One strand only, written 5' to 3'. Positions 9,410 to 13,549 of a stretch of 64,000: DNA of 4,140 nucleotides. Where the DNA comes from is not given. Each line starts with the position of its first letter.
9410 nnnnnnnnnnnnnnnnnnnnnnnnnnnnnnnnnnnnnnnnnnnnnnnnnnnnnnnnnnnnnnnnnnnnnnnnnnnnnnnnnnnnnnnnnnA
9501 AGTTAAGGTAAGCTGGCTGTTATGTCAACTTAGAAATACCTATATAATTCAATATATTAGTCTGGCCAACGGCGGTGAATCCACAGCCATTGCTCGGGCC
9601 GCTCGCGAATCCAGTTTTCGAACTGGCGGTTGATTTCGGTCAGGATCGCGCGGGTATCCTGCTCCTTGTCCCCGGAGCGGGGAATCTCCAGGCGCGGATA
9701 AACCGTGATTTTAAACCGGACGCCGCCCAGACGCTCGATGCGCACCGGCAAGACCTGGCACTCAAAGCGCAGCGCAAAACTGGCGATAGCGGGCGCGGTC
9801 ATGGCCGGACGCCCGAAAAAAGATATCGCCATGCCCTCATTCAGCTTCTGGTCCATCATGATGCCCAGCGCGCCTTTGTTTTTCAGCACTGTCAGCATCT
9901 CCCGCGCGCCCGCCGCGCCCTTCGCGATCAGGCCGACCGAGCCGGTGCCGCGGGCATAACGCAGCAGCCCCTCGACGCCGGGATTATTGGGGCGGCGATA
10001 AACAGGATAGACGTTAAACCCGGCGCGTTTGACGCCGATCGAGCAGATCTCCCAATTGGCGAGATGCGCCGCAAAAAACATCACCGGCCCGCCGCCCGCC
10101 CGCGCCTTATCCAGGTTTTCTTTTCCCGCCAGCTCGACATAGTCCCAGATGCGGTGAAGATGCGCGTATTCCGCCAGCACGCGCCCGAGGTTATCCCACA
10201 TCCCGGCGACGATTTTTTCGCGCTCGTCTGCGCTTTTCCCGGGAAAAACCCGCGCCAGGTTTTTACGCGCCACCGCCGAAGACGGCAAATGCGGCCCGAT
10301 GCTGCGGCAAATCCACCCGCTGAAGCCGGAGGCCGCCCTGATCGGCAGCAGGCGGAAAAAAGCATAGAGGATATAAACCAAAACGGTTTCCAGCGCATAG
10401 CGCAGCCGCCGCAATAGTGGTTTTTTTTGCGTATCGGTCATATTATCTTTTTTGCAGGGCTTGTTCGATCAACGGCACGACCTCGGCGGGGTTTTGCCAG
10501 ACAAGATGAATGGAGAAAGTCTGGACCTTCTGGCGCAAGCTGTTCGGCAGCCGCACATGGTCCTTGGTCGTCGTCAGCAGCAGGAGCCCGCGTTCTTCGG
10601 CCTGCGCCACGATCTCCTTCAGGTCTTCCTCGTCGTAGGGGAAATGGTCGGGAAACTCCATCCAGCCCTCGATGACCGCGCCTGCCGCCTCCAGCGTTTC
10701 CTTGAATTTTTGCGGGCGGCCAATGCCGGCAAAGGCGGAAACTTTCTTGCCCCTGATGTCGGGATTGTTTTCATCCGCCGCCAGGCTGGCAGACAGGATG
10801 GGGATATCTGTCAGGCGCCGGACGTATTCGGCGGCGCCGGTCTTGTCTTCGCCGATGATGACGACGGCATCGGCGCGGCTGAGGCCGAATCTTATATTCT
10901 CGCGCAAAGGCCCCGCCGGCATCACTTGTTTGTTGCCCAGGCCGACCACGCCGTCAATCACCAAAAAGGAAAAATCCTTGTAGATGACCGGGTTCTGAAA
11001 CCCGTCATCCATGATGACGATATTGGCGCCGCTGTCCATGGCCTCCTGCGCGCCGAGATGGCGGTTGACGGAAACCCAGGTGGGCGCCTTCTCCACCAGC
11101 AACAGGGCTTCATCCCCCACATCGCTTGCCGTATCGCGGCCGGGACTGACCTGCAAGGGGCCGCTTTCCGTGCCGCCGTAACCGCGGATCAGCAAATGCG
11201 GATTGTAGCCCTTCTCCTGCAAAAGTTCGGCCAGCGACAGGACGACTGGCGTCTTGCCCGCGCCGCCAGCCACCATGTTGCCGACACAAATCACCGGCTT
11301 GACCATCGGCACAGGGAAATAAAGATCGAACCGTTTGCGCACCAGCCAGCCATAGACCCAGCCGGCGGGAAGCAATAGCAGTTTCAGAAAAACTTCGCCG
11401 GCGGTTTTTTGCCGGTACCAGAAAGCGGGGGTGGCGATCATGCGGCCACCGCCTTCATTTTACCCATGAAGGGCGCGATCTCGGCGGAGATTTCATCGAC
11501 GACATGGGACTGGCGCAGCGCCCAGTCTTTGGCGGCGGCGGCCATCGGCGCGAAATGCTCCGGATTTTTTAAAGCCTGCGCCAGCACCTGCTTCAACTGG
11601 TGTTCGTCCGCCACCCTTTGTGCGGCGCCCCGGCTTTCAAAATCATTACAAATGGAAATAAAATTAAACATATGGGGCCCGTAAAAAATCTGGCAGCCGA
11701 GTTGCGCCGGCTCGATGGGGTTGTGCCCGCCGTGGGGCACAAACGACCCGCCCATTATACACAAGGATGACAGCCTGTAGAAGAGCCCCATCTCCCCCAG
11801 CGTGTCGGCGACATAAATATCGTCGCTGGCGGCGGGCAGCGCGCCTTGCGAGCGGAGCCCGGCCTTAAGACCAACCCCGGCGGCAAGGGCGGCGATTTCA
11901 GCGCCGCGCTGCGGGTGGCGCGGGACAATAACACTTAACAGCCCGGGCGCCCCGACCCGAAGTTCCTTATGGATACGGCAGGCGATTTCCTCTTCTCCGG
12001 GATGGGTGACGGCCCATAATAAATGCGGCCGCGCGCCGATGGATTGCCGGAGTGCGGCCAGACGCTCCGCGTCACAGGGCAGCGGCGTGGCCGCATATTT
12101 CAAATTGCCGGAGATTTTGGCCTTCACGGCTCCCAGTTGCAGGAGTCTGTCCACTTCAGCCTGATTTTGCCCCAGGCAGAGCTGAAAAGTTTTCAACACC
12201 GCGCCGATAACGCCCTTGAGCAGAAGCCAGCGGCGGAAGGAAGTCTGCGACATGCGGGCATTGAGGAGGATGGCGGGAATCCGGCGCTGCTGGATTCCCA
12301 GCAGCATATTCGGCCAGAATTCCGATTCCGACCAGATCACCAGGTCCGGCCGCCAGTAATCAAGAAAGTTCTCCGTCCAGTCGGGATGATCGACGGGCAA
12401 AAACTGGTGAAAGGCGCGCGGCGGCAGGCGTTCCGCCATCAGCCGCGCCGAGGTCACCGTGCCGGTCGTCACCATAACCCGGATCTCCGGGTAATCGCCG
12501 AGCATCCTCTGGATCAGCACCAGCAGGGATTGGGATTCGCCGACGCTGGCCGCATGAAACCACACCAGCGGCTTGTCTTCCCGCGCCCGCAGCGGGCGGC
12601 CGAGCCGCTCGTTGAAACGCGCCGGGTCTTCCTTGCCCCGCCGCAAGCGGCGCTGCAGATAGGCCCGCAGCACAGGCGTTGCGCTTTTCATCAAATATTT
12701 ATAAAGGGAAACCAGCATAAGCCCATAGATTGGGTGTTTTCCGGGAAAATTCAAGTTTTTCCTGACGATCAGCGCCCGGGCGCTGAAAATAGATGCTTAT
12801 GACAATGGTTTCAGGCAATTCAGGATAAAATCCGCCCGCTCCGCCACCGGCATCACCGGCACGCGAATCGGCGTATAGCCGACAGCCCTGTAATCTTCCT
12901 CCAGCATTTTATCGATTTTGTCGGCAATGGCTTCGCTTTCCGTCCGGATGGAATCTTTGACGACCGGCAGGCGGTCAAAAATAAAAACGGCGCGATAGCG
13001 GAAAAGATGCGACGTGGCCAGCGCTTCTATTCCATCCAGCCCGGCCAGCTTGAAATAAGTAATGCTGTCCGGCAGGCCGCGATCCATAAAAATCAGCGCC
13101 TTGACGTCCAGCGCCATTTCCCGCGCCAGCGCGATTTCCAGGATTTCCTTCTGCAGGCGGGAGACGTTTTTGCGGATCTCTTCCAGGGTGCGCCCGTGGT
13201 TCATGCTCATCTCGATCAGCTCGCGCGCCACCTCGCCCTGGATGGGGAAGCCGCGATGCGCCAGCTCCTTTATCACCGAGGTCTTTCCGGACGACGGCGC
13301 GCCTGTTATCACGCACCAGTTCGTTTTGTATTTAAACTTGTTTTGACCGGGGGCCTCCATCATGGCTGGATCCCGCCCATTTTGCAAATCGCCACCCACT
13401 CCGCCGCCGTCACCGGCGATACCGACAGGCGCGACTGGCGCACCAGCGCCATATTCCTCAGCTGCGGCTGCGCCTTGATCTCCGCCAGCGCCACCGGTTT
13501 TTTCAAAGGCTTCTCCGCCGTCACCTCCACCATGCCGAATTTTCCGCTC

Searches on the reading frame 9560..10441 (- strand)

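Call 112: search_protein_families(library=pfam, proteins=[window:9560-10441:-], max_evalue=0.00001)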
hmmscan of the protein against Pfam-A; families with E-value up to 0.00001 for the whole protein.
window:9560-10441:- (294 aa): 1 family
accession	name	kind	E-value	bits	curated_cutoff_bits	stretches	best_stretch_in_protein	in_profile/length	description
PF03279.18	Lip_A_acyltrans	-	3.3e-52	178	22.3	1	5-292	3-293/295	Bacterial lipid A biosynthesis acyltransferase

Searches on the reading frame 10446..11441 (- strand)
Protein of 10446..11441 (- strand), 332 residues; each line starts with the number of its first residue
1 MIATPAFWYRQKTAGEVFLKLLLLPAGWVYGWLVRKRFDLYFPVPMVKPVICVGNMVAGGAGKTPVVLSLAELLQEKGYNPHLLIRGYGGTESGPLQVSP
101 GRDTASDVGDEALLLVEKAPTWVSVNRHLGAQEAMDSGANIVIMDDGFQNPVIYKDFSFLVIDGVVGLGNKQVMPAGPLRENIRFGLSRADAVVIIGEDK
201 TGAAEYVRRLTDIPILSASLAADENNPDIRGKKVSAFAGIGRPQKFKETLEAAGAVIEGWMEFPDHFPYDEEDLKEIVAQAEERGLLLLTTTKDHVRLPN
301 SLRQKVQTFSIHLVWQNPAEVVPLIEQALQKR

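Call 80: find_related_loci(query=A6, collection=genome_contigs, flank=6000)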
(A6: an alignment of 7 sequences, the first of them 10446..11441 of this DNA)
Query A6 (332 aa) in genome_contigs; peptide patterns used: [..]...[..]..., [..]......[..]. (x = any residue, [..] = any of these).
600 stretches matched a pattern (row limit reached: there are more); 577 encode a relative of the query (tblastn E <= 1e-3); the best 80 are kept; 80 distinct loci.
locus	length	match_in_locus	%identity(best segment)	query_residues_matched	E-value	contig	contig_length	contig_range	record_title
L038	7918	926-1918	62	1-331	4e-142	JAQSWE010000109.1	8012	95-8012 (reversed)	MAG: Alphaproteobacteria bacterium isolate C_No_T20_C_bin.40 scaffold_8569, whole genome shotgun sequence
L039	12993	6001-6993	62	1-331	6e-141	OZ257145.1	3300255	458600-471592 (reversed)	MAG: Alphaproteobacteria bacterium isolate 69972d1d-dbf9-468a-a7e1-338fb8fe1a5a genome assembly, chromosome: 1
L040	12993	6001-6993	61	1-331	2e-142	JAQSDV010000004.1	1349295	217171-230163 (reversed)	MAG: bacterium isolate D1-2020 MAG006 NODE_2_length_1349295_cov_27.895650, whole genome shotgun sequence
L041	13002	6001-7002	48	2-331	2e-89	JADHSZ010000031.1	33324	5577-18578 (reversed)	MAG: Alphaproteobacteria bacterium isolate BS150m-G7 BS-150m-C1070, whole genome shotgun sequence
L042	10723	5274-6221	48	2-325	9e-88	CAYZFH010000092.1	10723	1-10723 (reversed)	MAG TPA_asm: uncultured Rhizobiaceae bacterium isolate SRP292972_co2_151 genome assembly, contig: NODE_5854_length_10723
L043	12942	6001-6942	47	1-325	4e-87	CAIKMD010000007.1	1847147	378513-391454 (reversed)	MAG: uncultured Rhodospirillales bacterium isolate Umea3_bin-2224 genome assembly, contig: bin-2224:07/11, whole genome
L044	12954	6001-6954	43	2-330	6e-85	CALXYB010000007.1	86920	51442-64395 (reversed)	MAG: uncultured Alphaproteobacteria bacterium isolate BRZ_DL__bin79 genome assembly, contig: BRZ_DL__NODE_434_length_869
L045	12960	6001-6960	47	1-327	4e-84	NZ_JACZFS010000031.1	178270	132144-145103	Nisaea nitritireducens strain DSM 19540 Scaffold2_2, whole genome shotgun sequence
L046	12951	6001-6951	43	2-329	6e-84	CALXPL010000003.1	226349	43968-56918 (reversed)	MAG: uncultured Alphaproteobacteria bacterium isolate BRZ_FQ__bin96 genome assembly, contig: BRZ_FQ__NODE_37_length_2263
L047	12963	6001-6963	47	2-331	2e-83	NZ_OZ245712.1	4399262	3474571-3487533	MAG: Algihabitans sp. isolate 17060fee-b3a7-40ed-b3ee-1277560e0bcf chromosome 1, complete sequence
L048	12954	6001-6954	47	4-329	1e-83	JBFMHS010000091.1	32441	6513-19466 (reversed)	MAG: Pseudomonadota bacterium isolate MAG330 MAG330_91, whole genome shotgun sequence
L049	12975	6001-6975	45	2-331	1e-82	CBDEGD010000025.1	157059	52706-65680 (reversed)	MAG: Inquilinaceae bacterium isolate ba05334c-03e4-40a4-91cb-98892f3a731f genome assembly, contig: contig_25, whole geno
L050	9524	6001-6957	45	2-327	2e-82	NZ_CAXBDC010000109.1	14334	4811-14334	MAG: uncultured Nisaea sp. isolate ERR2762136_concoct_219 ERZ3421823.4125, whole genome shotgun sequence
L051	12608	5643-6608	44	2-326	2e-82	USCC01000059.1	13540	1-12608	uncultured Rhodospirillaceae bacterium isolate UMGS1574 genome assembly, contig: NODE_2351_length_13540_cov_5.917241, wh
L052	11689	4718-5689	43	2-330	2e-82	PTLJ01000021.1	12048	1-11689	MAG: Alphaproteobacteria bacterium MarineAlpha3_Bin4 CFH05_21, whole genome shotgun sequence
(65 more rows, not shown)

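Call 112: search_protein_families(library=pfam, proteins=[window:10446-11441:-], max_evalue=0.00001)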
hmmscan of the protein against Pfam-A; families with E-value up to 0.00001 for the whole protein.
window:10446-11441:- (332 aa): 1 family
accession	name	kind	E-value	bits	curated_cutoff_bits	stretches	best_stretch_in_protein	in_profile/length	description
PF02606.20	LpxK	-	2.8e-84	283.5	27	1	20-328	2-326/328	Tetraacyldisaccharide-1-P 4'-kinase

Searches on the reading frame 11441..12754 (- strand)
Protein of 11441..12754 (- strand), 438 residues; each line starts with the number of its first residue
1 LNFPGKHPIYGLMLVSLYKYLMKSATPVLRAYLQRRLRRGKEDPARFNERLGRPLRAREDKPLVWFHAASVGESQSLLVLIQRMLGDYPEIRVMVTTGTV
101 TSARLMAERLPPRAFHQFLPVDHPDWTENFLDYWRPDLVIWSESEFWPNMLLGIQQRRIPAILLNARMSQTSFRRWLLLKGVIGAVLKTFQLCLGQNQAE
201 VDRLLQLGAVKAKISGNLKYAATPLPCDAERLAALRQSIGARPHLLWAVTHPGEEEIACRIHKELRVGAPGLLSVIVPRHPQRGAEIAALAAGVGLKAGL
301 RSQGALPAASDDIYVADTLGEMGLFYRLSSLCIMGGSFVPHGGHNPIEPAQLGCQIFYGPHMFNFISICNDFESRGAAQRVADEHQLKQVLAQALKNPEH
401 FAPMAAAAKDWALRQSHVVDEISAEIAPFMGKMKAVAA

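Call 112: search_protein_families(library=pfam, proteins=[window:11441-12754:-], max_evalue=0.00001)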
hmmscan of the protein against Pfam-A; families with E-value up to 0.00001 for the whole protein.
window:11441-12754:- (438 aa): 1 family
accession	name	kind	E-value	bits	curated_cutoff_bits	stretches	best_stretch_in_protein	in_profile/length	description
PF04413.22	Glycos_transf_N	-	5.6e-56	189.4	23.9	1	46-221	2-178/179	3-Deoxy-D-manno-octulosonic-acid transferase (kdotransferase)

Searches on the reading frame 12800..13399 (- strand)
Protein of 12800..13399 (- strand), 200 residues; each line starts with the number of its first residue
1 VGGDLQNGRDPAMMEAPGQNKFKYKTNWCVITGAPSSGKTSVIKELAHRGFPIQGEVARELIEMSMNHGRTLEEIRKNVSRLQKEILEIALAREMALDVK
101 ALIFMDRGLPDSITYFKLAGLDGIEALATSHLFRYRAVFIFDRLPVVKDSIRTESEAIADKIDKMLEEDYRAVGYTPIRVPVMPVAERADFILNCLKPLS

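Call 112: search_protein_families(library=pfam, proteins=[window:12800-13399:-], max_evalue=0.00001)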
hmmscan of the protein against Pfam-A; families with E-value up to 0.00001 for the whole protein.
window:12800-13399:- (200 aa): 1 family
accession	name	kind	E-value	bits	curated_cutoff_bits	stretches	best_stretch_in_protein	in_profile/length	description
PF13521.12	AAA_28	-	2.2e-30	106.5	27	1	29-188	2-164/164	AAA domain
